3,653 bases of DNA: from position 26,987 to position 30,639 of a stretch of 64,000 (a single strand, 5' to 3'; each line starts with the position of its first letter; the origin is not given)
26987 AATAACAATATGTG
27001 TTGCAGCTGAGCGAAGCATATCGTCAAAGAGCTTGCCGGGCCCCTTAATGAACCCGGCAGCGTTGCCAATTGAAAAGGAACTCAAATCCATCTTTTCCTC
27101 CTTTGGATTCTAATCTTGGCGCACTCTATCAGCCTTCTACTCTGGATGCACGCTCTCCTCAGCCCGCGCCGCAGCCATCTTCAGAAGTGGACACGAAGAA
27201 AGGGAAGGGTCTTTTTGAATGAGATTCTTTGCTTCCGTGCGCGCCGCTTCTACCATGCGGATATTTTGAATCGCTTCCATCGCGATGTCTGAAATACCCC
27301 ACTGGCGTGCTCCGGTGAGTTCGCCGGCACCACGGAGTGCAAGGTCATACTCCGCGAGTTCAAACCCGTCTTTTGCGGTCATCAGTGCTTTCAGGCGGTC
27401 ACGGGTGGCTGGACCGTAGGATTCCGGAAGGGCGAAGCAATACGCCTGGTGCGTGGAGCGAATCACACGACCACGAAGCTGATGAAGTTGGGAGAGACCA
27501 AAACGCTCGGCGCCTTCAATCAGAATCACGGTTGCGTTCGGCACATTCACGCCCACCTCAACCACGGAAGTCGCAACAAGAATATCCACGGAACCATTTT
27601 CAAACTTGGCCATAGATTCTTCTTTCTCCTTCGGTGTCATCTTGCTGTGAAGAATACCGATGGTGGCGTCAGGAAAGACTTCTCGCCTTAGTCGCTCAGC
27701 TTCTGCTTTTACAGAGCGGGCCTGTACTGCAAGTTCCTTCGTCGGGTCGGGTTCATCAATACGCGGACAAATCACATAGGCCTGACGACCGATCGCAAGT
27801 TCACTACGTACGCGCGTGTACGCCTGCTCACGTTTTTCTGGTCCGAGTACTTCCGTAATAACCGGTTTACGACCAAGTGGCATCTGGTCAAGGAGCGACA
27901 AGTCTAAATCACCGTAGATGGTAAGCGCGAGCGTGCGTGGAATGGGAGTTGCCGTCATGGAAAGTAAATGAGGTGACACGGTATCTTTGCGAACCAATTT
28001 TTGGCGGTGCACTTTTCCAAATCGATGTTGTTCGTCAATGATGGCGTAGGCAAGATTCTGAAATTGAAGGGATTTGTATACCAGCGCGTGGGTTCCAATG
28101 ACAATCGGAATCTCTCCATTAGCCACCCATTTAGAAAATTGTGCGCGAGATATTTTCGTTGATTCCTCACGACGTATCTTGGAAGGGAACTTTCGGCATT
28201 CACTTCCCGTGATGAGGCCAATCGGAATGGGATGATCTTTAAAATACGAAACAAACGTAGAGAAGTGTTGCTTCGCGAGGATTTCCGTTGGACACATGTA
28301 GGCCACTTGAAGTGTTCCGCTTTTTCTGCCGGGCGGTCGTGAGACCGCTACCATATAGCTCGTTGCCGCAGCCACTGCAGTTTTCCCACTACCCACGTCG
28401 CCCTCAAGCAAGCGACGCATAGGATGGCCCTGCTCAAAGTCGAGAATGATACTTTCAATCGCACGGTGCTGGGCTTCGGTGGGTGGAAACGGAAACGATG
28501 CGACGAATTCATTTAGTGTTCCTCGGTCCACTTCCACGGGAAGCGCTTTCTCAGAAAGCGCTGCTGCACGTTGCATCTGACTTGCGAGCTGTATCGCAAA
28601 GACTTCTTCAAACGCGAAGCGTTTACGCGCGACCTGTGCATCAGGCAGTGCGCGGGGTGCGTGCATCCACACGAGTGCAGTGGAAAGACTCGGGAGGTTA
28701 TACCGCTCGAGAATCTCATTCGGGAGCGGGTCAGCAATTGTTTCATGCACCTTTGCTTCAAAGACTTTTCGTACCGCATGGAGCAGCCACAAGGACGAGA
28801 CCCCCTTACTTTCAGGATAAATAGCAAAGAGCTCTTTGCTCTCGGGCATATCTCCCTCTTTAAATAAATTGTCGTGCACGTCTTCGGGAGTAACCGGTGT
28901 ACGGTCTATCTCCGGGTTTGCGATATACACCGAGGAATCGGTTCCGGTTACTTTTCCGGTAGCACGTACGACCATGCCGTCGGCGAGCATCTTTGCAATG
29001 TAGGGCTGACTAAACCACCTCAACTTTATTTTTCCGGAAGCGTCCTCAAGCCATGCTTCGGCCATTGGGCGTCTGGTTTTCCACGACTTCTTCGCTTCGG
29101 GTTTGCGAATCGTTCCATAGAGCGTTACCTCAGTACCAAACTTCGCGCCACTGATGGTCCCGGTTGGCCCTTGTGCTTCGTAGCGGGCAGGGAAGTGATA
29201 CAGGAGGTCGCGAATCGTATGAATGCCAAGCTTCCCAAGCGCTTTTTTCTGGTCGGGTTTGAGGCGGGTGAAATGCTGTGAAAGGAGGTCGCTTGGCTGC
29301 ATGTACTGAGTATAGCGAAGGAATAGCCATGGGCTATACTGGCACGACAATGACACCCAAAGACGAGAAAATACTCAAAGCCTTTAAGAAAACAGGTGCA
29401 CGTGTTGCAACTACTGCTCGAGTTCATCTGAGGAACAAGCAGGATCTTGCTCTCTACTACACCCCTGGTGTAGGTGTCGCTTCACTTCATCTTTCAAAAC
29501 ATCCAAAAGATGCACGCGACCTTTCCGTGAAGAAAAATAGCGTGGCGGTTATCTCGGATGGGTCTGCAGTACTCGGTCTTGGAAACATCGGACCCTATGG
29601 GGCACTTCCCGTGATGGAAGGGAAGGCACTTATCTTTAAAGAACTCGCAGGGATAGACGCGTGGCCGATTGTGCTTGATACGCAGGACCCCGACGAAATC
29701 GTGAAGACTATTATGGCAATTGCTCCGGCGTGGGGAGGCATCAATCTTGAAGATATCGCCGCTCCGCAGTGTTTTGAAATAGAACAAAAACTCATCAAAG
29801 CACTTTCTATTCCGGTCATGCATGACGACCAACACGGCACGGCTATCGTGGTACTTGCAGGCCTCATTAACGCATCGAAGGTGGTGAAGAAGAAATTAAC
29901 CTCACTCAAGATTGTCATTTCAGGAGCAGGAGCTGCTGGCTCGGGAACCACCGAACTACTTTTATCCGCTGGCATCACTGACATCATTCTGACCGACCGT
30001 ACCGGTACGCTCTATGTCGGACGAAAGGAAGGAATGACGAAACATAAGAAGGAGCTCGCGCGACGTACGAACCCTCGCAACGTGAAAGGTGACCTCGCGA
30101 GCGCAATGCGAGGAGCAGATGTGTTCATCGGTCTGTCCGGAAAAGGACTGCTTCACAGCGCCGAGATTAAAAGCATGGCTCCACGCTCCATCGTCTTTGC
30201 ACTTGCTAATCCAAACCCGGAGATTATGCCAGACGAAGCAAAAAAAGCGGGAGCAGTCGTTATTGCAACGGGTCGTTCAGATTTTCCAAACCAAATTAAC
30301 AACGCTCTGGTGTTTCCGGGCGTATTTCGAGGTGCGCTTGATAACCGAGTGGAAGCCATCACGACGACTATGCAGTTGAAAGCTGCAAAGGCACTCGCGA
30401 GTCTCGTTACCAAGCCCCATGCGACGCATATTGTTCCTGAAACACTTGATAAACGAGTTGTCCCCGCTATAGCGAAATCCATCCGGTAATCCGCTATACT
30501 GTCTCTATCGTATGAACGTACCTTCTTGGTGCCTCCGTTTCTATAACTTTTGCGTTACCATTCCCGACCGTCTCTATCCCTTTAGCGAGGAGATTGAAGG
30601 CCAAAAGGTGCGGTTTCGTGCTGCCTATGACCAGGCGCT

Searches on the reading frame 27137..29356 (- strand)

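Call 59: search_protein_families(library=pfam, proteins=[window:27137-29356:-], max_evalue=0.00001)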
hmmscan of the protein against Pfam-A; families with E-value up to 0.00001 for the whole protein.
window:27137-29356:- (739 aa): 6 families
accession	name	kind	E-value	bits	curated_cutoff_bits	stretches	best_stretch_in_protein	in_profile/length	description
PF00270.35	DEAD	-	4.4e-19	69.3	26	1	293-476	1-164/167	DEAD/DEAH box helicase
PF00271.37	Helicase_C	-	2.6e-17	63.5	23.5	1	523-634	15-109/110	Helicase conserved C-terminal domain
PF17191.10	RecG_wedge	-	2.6e-15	56.8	23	1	33-153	9-128/162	RecG wedge domain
PF04851.21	ResIII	-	1.6e-11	44.8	22.5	1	292-471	4-162/164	Type III restriction enzyme, res subunit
PF19833.4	RecG_dom3_C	-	6.1e-09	36.3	26.8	1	662-721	2-63/87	ATP-dependent DNA helicase RecG, domain 3, C-terminal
PF01336.31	tRNA_anti-codon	-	2.3e-07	31.1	27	1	77-150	1-72/75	OB-fold nucleic acid binding domain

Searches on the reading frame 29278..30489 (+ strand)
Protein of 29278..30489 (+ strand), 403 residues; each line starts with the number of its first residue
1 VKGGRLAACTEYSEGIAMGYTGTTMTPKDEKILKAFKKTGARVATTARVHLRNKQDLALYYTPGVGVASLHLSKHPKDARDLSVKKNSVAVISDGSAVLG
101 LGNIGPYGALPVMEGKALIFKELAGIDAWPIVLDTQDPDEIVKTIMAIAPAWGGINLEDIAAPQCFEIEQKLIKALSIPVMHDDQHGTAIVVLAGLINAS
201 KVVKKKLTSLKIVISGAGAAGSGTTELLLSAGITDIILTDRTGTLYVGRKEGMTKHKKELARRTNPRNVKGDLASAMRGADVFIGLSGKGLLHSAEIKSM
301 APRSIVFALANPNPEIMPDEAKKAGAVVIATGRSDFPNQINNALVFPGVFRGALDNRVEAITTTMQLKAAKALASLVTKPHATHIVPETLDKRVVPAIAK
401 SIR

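Call 59: search_protein_families(library=pfam, proteins=[window:29278-30489:+], max_evalue=0.00001)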
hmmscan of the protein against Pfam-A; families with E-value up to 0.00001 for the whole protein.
window:29278-30489:+ (403 aa): 2 families
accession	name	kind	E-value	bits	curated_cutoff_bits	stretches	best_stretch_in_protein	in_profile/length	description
PF00390.24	malic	-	4.8e-27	95.4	23.1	1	49-172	10-181/182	Malic enzyme, N-terminal domain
PF03949.21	Malic_M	-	8.9e-24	84.6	23.5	1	187-388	3-238/258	Malic enzyme, NAD binding domain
